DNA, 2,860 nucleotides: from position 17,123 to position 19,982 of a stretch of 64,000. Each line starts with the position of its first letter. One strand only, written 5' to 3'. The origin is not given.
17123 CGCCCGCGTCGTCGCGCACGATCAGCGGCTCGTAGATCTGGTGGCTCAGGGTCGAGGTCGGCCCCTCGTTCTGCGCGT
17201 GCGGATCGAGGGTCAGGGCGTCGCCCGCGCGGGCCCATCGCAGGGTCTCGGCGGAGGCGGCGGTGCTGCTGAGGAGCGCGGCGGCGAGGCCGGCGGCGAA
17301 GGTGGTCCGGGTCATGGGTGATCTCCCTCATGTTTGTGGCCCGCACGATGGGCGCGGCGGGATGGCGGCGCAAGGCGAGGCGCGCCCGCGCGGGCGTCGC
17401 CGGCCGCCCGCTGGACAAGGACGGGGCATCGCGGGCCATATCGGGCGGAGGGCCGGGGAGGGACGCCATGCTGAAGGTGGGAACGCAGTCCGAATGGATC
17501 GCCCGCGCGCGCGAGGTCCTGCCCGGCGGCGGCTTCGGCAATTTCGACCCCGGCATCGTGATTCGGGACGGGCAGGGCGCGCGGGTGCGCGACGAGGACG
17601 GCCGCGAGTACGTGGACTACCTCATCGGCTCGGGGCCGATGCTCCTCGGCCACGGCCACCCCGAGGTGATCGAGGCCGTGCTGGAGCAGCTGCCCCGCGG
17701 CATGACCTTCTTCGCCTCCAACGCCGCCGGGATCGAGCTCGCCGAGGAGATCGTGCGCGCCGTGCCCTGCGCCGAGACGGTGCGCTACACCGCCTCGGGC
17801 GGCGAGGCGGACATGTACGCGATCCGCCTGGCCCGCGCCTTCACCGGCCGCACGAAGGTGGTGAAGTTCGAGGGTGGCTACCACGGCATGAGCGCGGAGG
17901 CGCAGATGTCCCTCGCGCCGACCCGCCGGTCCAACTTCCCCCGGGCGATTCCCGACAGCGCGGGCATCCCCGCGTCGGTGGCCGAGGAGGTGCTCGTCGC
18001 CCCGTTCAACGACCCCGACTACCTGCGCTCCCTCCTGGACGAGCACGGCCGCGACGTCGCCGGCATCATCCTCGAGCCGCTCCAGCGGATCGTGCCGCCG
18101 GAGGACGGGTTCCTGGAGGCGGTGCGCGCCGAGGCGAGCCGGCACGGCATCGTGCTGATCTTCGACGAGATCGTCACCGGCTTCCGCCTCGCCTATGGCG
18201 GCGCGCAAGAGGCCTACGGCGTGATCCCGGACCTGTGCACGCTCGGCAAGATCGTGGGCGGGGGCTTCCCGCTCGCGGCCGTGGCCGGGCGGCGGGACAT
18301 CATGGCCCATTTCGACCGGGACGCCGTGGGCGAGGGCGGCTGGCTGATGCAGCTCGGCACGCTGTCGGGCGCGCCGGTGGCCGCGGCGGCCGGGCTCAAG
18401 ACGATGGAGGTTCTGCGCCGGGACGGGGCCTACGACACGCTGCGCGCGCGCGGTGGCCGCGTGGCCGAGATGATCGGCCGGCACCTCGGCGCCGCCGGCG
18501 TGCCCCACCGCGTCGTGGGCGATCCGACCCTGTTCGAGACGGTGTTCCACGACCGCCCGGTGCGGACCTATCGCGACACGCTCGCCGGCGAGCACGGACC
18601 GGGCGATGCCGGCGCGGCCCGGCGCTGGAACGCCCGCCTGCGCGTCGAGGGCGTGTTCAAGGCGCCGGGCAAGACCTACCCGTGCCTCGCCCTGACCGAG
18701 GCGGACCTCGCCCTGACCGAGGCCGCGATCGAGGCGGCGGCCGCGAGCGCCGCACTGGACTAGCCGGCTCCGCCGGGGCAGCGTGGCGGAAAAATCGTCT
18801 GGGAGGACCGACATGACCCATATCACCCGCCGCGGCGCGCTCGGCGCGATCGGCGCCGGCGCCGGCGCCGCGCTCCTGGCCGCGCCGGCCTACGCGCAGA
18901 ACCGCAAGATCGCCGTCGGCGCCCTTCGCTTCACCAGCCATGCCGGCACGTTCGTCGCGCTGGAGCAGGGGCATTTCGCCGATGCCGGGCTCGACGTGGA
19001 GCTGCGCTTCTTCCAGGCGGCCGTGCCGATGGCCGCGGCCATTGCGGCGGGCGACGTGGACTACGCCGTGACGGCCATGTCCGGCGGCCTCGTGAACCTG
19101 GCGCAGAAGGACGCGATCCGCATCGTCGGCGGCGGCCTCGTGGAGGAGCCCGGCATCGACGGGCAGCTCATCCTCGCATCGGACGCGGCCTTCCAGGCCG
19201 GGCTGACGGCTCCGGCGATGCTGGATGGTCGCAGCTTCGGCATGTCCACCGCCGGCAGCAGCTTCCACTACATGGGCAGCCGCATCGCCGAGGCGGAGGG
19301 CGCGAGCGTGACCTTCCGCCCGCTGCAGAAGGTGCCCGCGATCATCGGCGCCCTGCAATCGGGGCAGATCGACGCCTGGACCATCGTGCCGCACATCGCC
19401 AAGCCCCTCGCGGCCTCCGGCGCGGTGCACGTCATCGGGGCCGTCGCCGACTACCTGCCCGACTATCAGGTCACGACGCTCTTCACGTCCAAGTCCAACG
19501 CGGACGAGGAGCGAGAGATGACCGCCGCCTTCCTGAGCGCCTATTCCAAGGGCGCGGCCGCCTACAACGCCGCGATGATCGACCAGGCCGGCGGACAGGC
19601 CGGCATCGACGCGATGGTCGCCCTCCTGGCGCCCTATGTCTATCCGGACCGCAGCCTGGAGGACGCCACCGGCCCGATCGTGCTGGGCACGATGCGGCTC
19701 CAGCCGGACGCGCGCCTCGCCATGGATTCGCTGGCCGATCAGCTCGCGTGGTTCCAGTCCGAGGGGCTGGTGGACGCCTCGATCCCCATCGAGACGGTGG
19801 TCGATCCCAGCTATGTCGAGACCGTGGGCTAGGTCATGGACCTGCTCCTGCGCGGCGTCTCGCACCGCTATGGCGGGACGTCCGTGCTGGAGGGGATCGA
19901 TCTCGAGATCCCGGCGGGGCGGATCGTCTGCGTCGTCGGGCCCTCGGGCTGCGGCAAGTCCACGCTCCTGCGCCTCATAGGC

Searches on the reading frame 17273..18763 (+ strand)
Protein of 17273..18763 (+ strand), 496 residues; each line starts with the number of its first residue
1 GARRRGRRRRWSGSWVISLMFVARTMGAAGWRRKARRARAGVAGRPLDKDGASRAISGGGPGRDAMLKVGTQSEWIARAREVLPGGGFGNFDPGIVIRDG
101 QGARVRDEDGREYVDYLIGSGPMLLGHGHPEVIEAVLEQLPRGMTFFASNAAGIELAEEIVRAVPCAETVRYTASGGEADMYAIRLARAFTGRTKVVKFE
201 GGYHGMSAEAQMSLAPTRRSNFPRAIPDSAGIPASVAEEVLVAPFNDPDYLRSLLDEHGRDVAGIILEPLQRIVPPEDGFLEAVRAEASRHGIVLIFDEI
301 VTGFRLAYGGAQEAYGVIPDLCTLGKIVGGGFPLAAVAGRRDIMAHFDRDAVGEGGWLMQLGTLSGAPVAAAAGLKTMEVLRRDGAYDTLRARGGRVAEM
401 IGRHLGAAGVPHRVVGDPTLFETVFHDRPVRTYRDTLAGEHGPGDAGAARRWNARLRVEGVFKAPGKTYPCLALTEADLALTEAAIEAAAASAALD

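Call 77: search_protein_families(library=pfam, proteins=[window:17273-18763:+], max_evalue=0.0001)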
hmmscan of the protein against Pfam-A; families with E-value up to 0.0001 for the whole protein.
window:17273-18763:+ (496 aa): 1 family
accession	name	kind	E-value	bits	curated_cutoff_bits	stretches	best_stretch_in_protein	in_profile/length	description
PF00202.27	Aminotran_3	-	2.1e-52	178.6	30.5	1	95-391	11-316/403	Aminotransferase class-III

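Call 84: search_protein_families(library=ncbifam, proteins=[window:17273-18763:+], max_evalue=0.001)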
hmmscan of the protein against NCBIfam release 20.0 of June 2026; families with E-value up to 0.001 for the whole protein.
window:17273-18763:+ (496 aa): 68 families (the best 25 are shown)
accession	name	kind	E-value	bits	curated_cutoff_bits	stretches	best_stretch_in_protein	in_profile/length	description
NF000818.0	PRK00062.1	subfamily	5.7e-105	351.5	398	1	76-491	10-425/429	glutamate-1-semialdehyde 2,1-aminomutase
TIGR00713.1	hemL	equivalog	4.8e-98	328.6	527.3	1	95-490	32-417/423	glutamate-1-semialdehyde 2,1-aminomutase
NF009055.0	PRK12389.1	equivalog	4.3e-87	292.5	637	1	95-490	37-425/431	glutamate-1-semialdehyde 2,1-aminomutase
NF041362.1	GntE_guanitoxin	equivalog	1.1e-86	291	525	1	74-438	10-383/426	guanitoxin biosynthesis PLP-dependent transaminase GntE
NF004856.0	PRK06209.1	equivalog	3.5e-64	217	486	1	95-413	42-348/450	glutamate-1-semialdehyde 2,1-aminomutase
NF001864.0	PRK00615.1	equivalog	3.7e-57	193.8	706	1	102-436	44-374/433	glutamate-1-semialdehyde aminotransferase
NF002874.0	PRK03244.1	equivalog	1.2e-46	159.3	457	1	92-402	24-320/399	acetylornithine transaminase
NF005453.0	PRK07046.1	subfamily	3.5e-45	154.4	425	1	95-433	59-393/453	transaminase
TIGR00707.1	argD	subfamily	9.6e-44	149.7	410.05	1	95-399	11-304/381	acetylornithine/succinylornithine family transaminase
NF005993.0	PRK08117.1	subfamily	6.1e-43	147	574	1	91-399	23-341/433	aspartate aminotransferase family protein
NF049976.1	AmadipTransam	equivalog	1.8e-40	139.2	650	2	95-207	16-133/416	2-aminoadipate transaminase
NF004426.0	PRK05769.1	equivalog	4.8e-40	137.7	552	1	94-407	37-357/441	acetyl ornithine aminotransferase family protein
NF006228.0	PRK08360.1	equivalog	1.1e-37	129.7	608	2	74-214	5-147/443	aspartate aminotransferase family protein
NF005985.0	PRK08088.1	equivalog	1.3e-37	129.5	713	1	72-399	4-333/426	4-aminobutyrate--2-oxoglutarate transaminase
NF042418.1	LysJ_Th_th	equivalog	3.4e-37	128.3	700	1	95-389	20-300/386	[LysW]-aminoadipate semialdehyde transaminase LysJ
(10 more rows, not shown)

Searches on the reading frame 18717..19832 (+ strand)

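Call 77: search_protein_families(library=pfam, proteins=[window:18717-19832:+], max_evalue=0.0001)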
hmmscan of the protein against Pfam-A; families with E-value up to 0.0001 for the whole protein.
window:18717-19832:+ (371 aa): 2 families
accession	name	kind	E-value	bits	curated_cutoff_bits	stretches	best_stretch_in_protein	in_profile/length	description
PF09084.16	NMT1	-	9.6e-19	68.6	20.5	1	73-282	2-208/216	NMT1/THI5 like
PF13379.11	NMT1_2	-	2.5e-07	31.2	24.7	1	61-121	4-63/252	NMT1-like family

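Call 84: search_protein_families(library=ncbifam, proteins=[window:18717-19832:+], max_evalue=0.001)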
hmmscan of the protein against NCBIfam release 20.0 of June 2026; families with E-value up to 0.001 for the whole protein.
window:18717-19832:+ (371 aa): 1 family
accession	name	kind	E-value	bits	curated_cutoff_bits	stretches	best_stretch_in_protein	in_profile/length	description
TIGR01728.1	SsuA_fam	subfamily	1.2e-10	41.2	163.5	1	68-279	4-212/290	aliphatic sulfonate ABC transporter substrate-binding protein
